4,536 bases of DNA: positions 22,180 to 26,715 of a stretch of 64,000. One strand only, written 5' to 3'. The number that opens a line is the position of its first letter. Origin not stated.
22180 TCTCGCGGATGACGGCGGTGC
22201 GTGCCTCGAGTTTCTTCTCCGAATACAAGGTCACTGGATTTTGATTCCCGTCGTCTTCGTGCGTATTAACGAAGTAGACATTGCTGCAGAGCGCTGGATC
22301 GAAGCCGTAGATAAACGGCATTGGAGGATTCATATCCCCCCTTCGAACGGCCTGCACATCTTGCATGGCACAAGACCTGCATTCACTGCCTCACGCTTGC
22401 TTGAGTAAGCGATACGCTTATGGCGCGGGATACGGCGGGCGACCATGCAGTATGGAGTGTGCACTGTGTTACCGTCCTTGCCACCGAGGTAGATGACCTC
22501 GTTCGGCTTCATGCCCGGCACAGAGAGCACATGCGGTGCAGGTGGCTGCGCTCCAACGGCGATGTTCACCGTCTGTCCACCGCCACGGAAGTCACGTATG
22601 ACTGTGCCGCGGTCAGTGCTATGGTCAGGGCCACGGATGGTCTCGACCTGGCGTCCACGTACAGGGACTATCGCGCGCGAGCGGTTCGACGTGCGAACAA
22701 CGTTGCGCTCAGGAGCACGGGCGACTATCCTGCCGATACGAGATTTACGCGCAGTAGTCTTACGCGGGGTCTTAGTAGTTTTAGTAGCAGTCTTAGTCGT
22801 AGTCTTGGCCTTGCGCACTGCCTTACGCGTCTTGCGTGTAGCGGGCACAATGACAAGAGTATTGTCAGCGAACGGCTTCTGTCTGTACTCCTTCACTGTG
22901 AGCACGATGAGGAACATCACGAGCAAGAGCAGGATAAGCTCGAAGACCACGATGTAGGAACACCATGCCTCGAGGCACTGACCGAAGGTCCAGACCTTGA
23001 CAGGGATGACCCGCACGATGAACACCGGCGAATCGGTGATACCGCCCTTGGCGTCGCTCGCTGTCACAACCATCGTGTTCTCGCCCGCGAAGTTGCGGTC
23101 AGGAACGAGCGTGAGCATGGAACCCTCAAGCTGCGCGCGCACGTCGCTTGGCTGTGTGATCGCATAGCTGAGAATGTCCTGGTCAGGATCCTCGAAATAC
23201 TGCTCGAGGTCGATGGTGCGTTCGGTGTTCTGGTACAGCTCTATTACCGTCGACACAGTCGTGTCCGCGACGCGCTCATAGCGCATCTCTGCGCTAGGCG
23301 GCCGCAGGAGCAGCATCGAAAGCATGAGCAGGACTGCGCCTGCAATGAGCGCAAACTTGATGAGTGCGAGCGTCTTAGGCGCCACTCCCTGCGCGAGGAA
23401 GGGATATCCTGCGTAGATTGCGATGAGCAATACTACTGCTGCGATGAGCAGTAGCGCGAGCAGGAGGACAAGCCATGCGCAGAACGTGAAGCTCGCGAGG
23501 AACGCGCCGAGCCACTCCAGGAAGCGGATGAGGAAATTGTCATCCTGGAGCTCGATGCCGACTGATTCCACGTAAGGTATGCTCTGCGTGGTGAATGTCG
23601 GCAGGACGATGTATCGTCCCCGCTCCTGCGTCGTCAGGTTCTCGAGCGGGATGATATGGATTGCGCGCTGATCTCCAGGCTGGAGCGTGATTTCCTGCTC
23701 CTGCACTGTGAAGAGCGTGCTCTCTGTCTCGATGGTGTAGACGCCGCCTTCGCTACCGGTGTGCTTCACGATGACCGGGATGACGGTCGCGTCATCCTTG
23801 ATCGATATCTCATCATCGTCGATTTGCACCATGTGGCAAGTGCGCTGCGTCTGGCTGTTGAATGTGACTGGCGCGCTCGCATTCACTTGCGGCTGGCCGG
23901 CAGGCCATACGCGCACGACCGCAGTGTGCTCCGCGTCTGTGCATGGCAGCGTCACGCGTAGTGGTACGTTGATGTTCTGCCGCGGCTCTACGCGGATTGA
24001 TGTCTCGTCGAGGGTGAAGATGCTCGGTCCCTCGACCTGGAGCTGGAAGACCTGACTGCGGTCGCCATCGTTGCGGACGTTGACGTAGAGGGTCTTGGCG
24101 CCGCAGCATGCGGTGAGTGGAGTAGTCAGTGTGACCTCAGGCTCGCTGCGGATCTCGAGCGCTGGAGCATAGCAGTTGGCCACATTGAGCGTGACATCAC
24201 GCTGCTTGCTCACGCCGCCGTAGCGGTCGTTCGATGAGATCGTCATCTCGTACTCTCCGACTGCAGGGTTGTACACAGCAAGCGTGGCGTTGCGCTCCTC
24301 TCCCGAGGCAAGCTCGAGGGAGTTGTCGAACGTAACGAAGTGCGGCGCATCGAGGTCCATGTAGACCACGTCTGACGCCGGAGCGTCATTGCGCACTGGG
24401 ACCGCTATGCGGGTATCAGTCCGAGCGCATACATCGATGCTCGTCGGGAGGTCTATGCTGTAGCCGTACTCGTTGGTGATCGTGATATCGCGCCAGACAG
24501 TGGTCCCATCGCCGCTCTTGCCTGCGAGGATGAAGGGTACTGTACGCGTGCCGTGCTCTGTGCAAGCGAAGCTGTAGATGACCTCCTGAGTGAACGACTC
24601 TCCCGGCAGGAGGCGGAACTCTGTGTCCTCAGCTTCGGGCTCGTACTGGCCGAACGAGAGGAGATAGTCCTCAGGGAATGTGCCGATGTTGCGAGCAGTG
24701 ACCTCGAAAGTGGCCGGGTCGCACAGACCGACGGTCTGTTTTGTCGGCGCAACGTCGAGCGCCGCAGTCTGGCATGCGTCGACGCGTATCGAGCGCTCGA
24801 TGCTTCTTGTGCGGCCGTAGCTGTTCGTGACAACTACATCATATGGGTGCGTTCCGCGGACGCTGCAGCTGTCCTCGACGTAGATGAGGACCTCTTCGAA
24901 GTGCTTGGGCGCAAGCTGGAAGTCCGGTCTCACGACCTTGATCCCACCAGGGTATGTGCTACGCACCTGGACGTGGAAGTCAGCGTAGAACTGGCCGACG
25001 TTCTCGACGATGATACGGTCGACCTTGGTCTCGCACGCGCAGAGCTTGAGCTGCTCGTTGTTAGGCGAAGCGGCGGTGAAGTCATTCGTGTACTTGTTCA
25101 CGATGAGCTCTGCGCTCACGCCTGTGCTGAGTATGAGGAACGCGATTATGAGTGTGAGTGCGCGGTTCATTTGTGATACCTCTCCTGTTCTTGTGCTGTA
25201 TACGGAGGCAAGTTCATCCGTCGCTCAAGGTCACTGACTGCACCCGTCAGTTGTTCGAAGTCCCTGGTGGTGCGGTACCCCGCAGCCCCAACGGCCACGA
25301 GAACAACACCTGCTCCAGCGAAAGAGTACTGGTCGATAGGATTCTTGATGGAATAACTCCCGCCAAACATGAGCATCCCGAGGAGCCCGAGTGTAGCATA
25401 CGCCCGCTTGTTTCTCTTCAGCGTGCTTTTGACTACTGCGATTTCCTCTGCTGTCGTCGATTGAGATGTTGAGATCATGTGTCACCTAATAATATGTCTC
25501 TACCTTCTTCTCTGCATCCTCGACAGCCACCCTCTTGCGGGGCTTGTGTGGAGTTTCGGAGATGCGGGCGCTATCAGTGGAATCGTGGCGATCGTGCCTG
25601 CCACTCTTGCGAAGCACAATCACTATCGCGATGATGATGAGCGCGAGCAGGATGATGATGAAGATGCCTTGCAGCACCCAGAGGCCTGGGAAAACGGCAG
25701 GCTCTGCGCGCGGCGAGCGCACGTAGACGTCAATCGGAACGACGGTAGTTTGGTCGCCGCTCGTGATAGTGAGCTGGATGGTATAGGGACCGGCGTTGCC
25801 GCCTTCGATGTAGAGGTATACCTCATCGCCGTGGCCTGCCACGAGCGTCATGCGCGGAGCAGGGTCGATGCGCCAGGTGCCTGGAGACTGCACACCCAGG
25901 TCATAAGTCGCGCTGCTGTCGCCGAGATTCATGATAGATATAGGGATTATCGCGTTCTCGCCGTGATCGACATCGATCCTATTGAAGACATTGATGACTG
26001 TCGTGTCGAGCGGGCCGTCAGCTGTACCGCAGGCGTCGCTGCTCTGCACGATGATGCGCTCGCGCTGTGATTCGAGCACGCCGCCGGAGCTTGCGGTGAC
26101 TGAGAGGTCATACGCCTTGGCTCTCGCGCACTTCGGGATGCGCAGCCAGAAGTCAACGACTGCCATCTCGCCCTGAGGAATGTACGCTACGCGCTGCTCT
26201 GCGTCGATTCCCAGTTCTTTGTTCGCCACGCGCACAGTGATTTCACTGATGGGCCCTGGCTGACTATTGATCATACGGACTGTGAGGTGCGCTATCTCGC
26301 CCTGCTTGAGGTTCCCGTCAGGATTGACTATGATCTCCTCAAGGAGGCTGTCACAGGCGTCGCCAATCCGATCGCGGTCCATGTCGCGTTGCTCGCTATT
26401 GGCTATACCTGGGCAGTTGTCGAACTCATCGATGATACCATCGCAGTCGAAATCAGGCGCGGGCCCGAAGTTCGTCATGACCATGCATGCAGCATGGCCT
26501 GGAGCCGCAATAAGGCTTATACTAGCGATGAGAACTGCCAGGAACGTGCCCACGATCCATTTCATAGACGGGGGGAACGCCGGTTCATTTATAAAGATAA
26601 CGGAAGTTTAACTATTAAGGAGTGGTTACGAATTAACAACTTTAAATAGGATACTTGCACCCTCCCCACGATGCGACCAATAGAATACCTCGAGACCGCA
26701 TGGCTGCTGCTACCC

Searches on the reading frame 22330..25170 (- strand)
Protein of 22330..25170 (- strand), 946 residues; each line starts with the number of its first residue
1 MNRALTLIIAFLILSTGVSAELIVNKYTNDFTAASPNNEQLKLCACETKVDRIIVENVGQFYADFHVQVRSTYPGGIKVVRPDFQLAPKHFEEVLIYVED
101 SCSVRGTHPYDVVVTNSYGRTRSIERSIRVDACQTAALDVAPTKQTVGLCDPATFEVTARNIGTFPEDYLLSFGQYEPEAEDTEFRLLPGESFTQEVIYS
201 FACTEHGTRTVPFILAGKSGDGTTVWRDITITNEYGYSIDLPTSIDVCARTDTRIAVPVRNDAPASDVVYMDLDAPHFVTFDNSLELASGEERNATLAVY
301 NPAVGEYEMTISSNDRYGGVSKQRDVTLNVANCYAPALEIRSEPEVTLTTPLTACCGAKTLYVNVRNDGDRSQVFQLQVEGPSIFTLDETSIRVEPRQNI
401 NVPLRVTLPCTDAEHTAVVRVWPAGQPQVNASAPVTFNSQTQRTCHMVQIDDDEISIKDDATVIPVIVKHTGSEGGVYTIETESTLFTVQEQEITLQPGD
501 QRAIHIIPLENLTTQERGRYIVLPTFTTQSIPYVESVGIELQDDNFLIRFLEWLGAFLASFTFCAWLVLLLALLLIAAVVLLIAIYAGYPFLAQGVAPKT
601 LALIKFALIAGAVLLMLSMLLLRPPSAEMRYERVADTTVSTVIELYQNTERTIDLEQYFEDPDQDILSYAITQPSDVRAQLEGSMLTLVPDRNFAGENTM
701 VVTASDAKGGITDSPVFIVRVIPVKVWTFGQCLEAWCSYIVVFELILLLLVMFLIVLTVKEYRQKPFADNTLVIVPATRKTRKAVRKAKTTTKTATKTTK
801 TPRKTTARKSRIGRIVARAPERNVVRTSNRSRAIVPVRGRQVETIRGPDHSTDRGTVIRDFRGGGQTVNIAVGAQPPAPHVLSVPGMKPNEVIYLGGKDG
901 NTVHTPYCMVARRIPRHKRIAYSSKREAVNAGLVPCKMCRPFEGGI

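Call 33: search_protein_families(library=pfam, proteins=[window:22330-25170:-], max_evalue=0.001)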
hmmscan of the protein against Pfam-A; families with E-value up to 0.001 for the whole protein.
window:22330-25170:- (946 aa): 2 families
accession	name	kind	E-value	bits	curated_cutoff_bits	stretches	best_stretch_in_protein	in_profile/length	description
PF11614.14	FixG_C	-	8.3e-05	23.2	25.6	1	364-439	38-118/119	IG-like fold at C-terminal of FixG, putative oxidoreductase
PF17963.7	Big_9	-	0.00021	22.6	23.6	1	643-716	11-86/89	Bacterial Ig domain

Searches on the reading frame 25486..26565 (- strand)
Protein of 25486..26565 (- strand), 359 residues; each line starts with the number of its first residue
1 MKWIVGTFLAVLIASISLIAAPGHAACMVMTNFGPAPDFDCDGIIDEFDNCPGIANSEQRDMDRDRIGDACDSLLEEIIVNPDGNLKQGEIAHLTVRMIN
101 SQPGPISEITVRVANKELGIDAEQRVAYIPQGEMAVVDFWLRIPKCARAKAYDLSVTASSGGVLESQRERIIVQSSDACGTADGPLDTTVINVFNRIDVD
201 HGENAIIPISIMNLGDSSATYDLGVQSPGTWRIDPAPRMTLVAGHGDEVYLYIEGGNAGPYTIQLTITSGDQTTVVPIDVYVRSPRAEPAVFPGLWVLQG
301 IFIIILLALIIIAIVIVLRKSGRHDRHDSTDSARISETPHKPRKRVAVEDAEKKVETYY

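Call 33: search_protein_families(library=pfam, proteins=[window:25486-26565:-], max_evalue=0.001)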
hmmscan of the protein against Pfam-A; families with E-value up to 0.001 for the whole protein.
window:25486-26565:- (359 aa): 1 family
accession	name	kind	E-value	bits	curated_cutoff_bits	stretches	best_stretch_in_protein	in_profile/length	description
PF02412.23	TSP_3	-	1e-06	28.8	25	1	38-59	15-36/36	Thrombospondin type 3 repeat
